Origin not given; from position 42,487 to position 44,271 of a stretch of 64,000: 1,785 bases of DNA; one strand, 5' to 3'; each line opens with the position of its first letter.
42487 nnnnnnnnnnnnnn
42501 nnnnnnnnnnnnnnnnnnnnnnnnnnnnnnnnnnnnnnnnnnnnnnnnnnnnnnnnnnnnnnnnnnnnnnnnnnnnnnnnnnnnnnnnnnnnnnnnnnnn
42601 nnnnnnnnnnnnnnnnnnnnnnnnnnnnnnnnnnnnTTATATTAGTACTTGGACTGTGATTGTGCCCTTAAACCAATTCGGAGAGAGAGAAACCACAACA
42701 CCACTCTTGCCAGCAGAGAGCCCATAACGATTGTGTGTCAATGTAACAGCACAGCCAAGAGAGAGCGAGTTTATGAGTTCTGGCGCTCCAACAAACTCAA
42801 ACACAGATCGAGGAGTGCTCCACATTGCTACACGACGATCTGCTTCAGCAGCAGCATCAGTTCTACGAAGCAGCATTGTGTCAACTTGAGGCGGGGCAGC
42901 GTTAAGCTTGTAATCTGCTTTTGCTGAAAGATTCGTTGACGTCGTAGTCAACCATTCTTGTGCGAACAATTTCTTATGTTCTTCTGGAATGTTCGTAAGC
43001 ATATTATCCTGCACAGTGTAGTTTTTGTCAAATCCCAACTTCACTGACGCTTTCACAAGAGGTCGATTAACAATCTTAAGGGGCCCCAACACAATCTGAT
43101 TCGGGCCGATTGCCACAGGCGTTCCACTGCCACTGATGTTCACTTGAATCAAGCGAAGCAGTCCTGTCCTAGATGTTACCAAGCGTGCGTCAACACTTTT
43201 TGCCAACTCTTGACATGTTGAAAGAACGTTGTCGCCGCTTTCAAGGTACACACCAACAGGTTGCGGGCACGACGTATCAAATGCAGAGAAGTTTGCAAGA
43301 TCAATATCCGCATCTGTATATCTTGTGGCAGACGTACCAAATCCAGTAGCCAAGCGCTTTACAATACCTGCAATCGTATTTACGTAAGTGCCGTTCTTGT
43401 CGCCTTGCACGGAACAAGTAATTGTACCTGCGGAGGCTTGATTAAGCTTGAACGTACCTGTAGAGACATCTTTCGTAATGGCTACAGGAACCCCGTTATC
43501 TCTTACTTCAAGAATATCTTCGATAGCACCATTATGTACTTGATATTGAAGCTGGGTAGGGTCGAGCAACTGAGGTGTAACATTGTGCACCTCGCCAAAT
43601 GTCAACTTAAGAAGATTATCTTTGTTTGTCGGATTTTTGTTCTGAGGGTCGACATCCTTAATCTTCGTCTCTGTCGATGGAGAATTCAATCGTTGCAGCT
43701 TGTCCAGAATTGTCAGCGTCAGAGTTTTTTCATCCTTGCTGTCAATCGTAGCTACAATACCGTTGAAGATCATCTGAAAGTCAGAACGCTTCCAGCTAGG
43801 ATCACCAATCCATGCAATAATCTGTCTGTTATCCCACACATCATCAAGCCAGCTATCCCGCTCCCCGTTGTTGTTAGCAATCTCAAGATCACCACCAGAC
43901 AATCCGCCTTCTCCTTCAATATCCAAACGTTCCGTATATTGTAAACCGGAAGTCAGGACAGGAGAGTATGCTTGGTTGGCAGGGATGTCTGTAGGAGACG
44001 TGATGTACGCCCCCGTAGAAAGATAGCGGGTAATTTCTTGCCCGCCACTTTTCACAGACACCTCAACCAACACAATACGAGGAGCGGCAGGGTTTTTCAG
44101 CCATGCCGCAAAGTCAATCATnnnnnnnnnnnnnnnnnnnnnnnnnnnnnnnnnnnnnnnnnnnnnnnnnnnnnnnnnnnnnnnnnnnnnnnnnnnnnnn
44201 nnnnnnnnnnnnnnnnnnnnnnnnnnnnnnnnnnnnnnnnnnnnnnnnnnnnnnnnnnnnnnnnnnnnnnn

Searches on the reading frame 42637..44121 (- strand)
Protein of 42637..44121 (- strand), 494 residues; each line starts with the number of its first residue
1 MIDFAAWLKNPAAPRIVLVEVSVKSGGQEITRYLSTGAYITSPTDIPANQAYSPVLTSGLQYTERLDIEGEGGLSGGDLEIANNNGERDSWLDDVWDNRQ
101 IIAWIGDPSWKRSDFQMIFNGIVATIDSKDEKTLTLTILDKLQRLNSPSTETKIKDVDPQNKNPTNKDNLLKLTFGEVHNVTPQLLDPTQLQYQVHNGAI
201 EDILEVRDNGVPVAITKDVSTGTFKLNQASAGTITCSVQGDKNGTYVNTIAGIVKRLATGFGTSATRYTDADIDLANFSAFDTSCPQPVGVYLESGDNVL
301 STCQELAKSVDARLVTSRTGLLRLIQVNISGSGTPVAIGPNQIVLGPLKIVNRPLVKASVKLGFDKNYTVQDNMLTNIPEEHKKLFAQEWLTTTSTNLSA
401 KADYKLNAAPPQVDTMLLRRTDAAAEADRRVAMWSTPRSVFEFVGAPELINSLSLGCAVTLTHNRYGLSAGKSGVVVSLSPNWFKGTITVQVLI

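Call 16: search_protein_families(library=pfam, proteins=[window:42637-44121:-], max_evalue=0.01)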
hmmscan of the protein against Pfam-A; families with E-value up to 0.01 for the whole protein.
window:42637-44121:- (494 aa): 0 families

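Call 50: search_protein_families(library=phrogs, proteins=[window:42637-44121:-], max_evalue=0.001)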
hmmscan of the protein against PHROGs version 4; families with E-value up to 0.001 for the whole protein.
window:42637-44121:- (494 aa): 1 family
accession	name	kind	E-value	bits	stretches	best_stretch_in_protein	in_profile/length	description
phrog_8917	-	unknown function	2.5e-64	218.8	1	5-493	87-608/613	-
